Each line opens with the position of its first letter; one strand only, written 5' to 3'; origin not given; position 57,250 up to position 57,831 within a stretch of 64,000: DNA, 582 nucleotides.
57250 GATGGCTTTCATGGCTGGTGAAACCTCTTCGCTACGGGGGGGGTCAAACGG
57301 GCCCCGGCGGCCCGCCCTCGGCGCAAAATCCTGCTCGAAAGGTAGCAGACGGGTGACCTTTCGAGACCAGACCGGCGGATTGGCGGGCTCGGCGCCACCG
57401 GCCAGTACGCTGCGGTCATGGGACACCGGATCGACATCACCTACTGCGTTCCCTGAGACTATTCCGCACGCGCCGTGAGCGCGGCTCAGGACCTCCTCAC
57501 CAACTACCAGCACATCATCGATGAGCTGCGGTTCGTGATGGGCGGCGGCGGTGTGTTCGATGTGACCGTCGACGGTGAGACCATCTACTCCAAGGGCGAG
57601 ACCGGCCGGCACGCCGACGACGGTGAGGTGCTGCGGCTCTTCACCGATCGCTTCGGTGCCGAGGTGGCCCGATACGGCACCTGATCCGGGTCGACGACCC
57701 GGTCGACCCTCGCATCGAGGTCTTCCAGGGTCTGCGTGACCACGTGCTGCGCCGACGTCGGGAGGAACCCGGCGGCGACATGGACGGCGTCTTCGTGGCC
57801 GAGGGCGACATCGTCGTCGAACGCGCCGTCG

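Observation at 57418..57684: Hidden selenoprotein: a SelW/Rdx-family gene with CxxU encoded by an in-frame TGA and followed by a SECIS-like hairpin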

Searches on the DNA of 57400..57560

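Call 23: search_rna_families(source=window, start=57400, end=57560, threshold=evalue, max_evalue=10, show_alignments=3)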
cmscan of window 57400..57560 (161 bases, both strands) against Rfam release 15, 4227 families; matches with E-value up to 10: 4.
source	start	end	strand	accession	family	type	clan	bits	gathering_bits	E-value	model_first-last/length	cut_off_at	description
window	57441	57554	+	RF02208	WT1-AS_6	Gene; lncRNA;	-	17.5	80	5.5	1-121/121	no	WT1 antisense RNA conserved region 6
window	57400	57441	-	RF00282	SNORD48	Gene; snRNA; snoRNA; CD-box;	-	15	36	0.26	1-63/63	no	Small nucleolar RNA SNORD48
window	57484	57522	-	RF01144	sR17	Gene; snRNA; snoRNA; CD-box;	-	9.7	36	4.5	1-55/55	no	Small nucleolar RNA sR17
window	57484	57522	-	RF01152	sR1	Gene; snRNA; snoRNA; CD-box;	-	8.7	45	3.8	1-57/57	no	Small nucleolar RNA sR1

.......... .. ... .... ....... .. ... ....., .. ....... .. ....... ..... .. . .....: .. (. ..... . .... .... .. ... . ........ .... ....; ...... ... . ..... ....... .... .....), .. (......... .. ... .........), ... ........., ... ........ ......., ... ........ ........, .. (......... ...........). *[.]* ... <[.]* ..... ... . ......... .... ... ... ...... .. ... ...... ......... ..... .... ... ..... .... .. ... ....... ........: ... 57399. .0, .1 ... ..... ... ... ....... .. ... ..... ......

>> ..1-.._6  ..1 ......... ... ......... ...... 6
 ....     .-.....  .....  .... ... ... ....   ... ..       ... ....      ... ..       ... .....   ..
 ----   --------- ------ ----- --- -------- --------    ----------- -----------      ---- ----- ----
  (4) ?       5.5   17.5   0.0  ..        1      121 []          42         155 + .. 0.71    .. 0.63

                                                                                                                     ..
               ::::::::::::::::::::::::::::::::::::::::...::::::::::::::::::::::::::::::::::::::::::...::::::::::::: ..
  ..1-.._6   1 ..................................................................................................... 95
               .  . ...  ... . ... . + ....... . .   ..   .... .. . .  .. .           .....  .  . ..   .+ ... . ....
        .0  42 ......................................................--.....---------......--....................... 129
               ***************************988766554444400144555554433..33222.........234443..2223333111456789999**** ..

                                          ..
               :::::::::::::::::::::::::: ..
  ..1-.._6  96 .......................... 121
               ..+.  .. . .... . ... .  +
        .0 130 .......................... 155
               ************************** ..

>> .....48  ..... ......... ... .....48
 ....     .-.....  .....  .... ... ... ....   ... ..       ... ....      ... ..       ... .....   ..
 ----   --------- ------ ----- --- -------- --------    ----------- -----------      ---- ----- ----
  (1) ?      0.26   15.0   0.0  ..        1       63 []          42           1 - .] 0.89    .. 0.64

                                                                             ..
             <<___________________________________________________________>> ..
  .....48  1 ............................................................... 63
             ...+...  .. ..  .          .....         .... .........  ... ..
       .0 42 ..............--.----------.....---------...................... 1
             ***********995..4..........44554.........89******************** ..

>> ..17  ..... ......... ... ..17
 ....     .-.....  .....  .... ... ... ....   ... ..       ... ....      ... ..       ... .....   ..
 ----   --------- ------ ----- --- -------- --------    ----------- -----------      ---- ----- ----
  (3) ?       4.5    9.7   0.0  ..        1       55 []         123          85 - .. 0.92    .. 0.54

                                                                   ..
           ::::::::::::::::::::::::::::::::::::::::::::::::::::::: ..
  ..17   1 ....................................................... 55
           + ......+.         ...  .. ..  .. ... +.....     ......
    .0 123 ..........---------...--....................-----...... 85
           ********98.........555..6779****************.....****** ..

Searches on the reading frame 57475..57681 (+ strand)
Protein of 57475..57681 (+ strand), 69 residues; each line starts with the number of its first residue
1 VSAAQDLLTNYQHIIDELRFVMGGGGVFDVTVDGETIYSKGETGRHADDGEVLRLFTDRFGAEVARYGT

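Call 4: search_protein_families(library=pfam, proteins=[window:57475-57681:+], max_evalue=1)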
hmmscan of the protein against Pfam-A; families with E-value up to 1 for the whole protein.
seq(69 aa): 2 families
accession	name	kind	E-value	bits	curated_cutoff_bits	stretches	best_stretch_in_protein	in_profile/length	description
PF10262.15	Rdx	-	9.3e-09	35.8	22.6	1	3-55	19-71/74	Rdx family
PF03079.20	ARD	-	0.26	11.9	27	1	7-35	84-112/157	ARD/ARD' family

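Call 5: search_protein_families(library=ncbifam, proteins=[window:57475-57681:+], max_evalue=1)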
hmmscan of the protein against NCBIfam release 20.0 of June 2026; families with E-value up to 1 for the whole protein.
seq(69 aa): 2 families
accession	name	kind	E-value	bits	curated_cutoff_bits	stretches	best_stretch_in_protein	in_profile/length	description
NF041051.1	SelTWH_Campy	equivalog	8.7e-12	45.1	88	1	2-55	17-68/70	SelT/SelW/SelH family (seleno)protein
TIGR02174.1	CXXU_selWTH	subfamily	1.5e-05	25.2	34.2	1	5-54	20-70/74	SelT/SelW/SelH family protein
